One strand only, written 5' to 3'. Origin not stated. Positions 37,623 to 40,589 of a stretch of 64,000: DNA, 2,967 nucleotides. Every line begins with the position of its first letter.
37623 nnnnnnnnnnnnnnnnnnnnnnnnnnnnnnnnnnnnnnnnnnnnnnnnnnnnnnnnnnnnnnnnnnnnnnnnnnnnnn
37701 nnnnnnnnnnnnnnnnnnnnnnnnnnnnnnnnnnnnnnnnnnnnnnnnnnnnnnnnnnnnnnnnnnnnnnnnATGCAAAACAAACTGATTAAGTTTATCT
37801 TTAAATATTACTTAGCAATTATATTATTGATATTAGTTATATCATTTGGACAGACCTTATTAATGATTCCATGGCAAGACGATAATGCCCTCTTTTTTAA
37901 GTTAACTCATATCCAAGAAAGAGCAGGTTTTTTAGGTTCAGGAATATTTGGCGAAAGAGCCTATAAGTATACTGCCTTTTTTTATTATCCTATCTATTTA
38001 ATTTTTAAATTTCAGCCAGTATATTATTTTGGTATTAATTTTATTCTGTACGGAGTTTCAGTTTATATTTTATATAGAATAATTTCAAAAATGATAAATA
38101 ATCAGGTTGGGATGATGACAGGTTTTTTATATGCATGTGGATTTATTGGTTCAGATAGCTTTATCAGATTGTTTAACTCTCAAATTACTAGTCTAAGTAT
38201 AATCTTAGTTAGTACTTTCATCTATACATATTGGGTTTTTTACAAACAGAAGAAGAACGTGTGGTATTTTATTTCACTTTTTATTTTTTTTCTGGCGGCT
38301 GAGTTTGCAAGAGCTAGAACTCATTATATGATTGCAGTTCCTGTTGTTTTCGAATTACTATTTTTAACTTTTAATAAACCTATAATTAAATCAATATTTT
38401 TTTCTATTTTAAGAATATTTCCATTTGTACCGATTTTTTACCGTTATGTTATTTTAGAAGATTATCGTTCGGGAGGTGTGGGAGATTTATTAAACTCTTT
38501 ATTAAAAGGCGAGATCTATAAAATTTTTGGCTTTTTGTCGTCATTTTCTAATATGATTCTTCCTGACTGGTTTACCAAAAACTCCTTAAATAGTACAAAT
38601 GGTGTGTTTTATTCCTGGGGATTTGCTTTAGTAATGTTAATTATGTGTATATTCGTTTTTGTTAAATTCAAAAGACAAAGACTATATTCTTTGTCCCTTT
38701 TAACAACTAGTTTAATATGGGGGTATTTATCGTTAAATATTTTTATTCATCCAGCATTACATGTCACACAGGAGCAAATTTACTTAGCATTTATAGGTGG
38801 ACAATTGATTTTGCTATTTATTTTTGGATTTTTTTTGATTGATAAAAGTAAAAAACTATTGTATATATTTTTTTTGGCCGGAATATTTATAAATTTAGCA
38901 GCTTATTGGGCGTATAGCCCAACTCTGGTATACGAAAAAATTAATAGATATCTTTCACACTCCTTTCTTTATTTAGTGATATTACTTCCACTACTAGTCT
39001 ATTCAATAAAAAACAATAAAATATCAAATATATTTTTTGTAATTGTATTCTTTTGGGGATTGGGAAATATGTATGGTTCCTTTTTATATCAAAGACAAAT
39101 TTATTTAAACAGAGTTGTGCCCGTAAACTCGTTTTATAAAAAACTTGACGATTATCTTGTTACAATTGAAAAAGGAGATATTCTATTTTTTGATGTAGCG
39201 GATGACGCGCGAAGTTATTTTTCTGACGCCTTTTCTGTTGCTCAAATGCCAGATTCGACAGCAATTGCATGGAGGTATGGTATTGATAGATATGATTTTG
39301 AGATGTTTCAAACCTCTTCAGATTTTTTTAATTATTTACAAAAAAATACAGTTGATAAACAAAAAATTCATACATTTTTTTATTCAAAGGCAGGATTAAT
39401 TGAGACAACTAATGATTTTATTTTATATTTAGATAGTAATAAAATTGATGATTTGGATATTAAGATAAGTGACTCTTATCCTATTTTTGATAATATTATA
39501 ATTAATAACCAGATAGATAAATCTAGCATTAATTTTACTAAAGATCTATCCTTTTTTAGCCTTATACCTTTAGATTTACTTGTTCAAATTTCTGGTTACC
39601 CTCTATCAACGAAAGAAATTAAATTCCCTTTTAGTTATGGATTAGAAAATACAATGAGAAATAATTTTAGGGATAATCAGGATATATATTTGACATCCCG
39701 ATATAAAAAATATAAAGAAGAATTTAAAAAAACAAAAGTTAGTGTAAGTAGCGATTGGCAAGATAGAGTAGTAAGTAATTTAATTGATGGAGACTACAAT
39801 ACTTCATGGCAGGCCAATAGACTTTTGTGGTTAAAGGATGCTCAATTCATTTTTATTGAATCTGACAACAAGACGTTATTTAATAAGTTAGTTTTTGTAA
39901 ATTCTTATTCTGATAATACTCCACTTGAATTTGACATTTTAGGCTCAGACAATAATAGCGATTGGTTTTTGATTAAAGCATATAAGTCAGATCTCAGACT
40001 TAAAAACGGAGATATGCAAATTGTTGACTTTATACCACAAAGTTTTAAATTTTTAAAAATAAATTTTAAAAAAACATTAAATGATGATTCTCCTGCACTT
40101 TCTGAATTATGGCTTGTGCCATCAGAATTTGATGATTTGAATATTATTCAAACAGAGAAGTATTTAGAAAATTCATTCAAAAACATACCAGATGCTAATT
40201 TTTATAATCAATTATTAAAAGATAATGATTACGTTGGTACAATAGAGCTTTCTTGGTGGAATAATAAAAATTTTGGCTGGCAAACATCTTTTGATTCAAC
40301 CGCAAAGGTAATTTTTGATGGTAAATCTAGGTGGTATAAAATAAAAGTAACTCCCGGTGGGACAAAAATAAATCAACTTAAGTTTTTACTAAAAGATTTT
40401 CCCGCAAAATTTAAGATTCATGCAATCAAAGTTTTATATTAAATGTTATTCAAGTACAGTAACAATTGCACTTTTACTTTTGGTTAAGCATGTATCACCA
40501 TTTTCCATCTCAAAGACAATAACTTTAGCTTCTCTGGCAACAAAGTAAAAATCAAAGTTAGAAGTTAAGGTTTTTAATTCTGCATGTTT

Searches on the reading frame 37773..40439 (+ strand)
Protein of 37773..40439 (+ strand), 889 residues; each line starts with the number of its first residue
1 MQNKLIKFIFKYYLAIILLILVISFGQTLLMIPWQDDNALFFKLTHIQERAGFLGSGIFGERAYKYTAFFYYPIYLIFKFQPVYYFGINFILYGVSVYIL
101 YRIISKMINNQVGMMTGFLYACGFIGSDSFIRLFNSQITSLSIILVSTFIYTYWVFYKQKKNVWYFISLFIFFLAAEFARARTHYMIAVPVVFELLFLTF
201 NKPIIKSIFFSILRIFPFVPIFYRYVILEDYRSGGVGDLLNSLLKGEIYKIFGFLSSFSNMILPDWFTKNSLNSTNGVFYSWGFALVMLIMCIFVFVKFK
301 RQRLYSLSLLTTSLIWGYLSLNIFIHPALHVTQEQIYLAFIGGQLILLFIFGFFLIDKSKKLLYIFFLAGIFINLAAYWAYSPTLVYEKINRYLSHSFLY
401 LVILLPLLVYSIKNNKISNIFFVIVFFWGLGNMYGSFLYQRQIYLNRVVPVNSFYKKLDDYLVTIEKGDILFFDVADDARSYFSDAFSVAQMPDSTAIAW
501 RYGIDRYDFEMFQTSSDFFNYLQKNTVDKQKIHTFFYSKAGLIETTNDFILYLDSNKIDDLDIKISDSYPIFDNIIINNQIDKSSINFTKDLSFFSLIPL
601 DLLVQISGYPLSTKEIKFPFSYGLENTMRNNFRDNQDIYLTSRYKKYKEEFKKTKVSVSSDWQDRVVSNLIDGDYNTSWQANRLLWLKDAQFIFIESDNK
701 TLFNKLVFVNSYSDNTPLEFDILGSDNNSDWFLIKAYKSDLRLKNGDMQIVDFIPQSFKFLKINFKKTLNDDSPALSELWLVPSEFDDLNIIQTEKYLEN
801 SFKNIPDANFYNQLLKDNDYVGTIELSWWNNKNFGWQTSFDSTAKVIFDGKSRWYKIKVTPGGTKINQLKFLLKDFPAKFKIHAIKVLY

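Call 6: search_protein_families(library=pfam, proteins=[window:37773-40439:+], max_evalue=0.01)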
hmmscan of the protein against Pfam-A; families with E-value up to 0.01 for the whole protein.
window:37773-40439:+ (889 aa): 1 family
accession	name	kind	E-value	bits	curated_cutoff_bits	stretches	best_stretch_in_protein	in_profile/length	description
PF00754.31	F5_F8_type_C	-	3.2e-06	27.7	28.2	1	657-770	3-117/127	F5/8 type C domain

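Call 32: search_protein_families(library=ncbifam, proteins=[window:37773-40439:+], max_evalue=0.01)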
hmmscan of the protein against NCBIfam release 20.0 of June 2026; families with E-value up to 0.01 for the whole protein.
window:37773-40439:+ (889 aa): 0 families

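Call 49: find_homologous_proteins(query=window:37773-40439:+)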
Query window:37773-40439:+ (889 aa): 98 proteins with E <= 0.001 among 8000 candidates.
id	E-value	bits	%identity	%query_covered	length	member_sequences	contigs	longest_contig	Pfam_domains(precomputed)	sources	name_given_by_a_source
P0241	0.0e+0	1979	100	100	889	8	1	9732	PF00754.32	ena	-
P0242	0.0e+0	1844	92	100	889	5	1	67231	PF00754.32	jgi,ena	-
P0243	2.1e-293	994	52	100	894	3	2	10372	PF00754.32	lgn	-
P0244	1.6e-281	955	50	100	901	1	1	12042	PF00754.32,PF13231.13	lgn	-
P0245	8.0e-281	953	51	99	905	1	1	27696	PF00754.32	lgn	-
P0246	2.1e-277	941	48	100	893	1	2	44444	PF00754.32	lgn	-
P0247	4.8e-276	937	51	99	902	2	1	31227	PF00754.32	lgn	-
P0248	5.0e-272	924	50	99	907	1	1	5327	PF00754.32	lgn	-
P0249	2.3e-271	921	50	100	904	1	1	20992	PF00754.32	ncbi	-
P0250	1.7e-268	912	48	99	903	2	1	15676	PF00754.32,PF22633.4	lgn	-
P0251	8.6e-256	870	47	99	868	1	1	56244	PF00754.32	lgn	-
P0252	1.4e-255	869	48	100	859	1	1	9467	PF00754.32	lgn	-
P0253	5.2e-226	771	46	99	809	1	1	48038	PF00754.32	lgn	-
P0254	1.8e-204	700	39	100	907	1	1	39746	PF00754.32,PF22633.4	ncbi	ncbi:discoidin domain-containing protein [Patescibacteria group bacterium]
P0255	2.4e-198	680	38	99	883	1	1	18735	PF00754.32,PF22633.4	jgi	-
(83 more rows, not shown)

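Call 65: predict_structure(alignment_id=A2)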
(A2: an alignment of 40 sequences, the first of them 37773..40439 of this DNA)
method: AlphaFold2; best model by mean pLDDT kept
length: 889 residues; sequences in the alignment: 40
mean_pLDDT: 87.7   pTM: 0.78
mean pLDDT of the five models: 87.7, 87.2, 86.2, 85.6, 85.5
residues with pLDDT >= 90: 475; 70-90: 369; 50-70: 37; < 50: 8
segments of 3 or more residues with pLDDT < 50: 626-629
pLDDT, mean of each block of 10 residues (from residue 1): 78 92 93 90 87 82 84 93 94 96 96 96 90 91 96 96 96 92 85 93 89 94 83 75 89 93 79 60 70 75 82 88 81 83 90 87 96 91 88 93 95 85 92 93 92 94 93 93 83 85 89 91 90 94 93 82 75 58 84 87 94 83 59 67 88 93 88 89 83 92 95 90 94 93 89 94 92 91 91 82 81 86 92 87 91 94 91 89 92
secondary structure, 60 per line:
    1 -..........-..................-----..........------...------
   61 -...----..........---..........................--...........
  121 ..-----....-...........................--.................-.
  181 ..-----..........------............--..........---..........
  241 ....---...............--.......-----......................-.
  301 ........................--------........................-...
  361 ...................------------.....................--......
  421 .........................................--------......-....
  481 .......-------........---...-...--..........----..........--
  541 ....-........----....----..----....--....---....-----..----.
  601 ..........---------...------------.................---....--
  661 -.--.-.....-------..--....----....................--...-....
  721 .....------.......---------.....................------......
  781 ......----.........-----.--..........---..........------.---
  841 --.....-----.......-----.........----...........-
elements in order (helices of 4 or more, strands of 3 or more residues): H2-11 H13-30 H36-45 H69-78 H82-107 H110-122 H128-131 H133-159 H162-178 H188-197 H204-215 H218-227 H231-244 H248-262 H265-271 H277-298 H300-324 H333-355 H358-379 H392-411 H415-461 E470-475 H477-487 H495-502 E510-512 H515-524 E532-538 E541-544 H546-553 E558-561 E572-575 E578-581 E585-588 E600-610 E620-622 H635-651 E655-658 H667-671 H683-686 E691-710 E717-725 E732-738 E748-768 E775-783 H791-799 H808-817 E821-830 E843-847 E853-859 E865-873 E878-888
